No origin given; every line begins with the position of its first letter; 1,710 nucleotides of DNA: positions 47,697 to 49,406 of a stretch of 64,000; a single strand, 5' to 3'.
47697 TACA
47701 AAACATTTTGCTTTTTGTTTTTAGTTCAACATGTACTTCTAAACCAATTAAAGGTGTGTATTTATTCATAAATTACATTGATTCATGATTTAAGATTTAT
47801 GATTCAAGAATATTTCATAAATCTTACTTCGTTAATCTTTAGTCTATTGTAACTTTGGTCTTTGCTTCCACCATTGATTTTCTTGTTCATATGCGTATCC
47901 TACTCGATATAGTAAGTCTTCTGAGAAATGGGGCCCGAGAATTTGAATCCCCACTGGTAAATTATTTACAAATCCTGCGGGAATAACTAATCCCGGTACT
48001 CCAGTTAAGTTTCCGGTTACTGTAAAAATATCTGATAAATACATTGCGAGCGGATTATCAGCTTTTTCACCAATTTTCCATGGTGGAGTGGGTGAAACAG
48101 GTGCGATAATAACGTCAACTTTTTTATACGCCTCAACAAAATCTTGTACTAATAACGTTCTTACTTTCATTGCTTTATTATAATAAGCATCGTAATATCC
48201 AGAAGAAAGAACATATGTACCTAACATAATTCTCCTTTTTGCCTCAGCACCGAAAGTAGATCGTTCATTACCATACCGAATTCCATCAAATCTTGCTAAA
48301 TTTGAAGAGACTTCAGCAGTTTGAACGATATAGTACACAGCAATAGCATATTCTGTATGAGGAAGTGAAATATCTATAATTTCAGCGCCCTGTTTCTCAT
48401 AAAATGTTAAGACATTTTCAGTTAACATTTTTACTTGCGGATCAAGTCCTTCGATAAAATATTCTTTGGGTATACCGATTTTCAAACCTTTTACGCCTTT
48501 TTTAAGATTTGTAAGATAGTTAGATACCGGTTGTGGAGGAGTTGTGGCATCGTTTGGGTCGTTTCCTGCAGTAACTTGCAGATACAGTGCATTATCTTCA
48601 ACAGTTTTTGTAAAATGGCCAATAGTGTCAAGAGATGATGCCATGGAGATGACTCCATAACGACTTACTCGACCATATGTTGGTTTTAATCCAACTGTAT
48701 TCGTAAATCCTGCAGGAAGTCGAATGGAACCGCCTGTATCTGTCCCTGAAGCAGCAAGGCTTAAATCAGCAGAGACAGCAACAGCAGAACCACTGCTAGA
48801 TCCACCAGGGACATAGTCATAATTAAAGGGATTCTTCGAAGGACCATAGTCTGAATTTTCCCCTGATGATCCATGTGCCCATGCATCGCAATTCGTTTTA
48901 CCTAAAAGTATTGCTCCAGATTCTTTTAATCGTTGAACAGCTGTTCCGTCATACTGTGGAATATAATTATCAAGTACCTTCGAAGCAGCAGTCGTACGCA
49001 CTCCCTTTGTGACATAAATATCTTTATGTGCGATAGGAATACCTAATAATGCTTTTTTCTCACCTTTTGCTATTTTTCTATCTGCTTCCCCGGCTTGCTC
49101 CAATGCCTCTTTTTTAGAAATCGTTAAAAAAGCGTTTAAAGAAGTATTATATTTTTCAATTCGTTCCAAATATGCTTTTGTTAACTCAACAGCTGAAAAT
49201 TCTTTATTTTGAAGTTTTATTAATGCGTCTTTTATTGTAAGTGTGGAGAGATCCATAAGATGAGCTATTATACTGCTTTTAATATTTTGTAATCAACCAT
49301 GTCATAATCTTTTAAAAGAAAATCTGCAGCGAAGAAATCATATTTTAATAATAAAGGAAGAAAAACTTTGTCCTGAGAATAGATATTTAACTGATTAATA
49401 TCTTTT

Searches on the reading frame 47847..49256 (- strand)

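Call 70: search_protein_families(library=pfam, proteins=[window:47847-49256:-], max_evalue=0.00001)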
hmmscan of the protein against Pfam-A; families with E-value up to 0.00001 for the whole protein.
window:47847-49256:- (470 aa): 1 family
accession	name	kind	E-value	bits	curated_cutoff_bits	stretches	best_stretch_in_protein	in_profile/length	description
PF01425.27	Amidase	-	4.1e-139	464.9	27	1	24-449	1-444/445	Amidase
